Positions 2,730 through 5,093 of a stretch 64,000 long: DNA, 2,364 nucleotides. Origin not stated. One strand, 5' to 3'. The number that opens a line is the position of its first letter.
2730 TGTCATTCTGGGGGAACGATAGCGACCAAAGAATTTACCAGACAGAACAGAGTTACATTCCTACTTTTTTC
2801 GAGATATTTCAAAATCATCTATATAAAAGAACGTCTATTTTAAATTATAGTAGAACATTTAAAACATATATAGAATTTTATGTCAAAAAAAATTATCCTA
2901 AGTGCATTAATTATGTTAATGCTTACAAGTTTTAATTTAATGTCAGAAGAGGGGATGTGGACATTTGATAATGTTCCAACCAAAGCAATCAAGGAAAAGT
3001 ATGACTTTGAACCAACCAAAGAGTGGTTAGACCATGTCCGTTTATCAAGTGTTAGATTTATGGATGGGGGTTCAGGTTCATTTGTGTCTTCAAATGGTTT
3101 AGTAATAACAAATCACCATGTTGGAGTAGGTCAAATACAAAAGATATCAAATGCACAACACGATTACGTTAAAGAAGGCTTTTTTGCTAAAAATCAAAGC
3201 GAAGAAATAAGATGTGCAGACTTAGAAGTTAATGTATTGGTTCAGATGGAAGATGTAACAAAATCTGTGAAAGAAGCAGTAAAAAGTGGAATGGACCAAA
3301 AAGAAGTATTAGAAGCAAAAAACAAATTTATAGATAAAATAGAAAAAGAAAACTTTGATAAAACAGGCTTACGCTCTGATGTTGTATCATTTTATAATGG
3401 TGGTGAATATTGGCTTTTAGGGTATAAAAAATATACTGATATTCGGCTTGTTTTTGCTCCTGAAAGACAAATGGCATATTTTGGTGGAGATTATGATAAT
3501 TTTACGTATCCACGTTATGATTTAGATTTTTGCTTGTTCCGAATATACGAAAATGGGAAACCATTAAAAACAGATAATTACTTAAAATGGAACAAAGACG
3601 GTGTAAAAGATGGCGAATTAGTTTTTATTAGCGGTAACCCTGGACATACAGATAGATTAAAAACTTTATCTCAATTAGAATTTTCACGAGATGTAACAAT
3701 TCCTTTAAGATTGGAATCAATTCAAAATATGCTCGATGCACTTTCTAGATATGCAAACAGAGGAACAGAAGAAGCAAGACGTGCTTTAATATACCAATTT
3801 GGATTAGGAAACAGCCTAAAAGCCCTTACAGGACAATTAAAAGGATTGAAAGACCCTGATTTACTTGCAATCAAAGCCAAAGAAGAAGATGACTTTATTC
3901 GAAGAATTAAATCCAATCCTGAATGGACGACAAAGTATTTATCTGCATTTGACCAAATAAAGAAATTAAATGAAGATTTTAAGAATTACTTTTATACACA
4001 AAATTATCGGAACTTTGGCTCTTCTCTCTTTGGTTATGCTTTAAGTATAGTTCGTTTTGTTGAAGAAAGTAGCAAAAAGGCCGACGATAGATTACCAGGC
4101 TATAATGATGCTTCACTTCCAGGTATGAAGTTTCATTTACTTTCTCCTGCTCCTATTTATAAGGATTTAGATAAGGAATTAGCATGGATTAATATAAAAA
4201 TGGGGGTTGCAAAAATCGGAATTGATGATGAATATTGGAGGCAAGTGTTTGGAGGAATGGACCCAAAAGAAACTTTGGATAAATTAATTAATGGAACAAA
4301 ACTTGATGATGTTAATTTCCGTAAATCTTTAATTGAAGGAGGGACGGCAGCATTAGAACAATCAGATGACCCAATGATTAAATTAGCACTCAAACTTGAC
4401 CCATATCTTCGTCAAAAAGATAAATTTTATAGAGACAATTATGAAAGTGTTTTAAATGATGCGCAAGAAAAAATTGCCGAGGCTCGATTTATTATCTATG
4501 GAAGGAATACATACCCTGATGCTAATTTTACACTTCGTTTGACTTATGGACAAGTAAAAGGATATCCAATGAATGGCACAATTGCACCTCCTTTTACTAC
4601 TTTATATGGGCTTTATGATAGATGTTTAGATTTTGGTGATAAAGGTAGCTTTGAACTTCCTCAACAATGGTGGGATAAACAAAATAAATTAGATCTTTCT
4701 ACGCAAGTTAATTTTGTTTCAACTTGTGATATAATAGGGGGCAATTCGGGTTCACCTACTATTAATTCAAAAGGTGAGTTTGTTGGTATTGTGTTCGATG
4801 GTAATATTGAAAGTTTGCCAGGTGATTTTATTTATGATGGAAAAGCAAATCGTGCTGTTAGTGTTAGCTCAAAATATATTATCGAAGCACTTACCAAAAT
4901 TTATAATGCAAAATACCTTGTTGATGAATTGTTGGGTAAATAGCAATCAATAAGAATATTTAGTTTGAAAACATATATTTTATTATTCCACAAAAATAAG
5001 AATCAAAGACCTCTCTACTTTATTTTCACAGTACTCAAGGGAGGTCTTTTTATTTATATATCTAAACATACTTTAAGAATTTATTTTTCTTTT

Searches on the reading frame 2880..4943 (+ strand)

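Call 71: search_protein_families(library=pfam, proteins=[window:2880-4943:+], max_evalue=0.00001)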
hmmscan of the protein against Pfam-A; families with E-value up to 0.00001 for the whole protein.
window:2880-4943:+ (687 aa): 2 families
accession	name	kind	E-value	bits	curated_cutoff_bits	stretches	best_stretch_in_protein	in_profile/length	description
PF10459.15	Peptidase_S46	-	2.6e-205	684.6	22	1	23-684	2-696/698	Peptidase S46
PF13365.12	Trypsin_2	-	2e-09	38.8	27.6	0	610-637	119-144/144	Trypsin-like peptidase domain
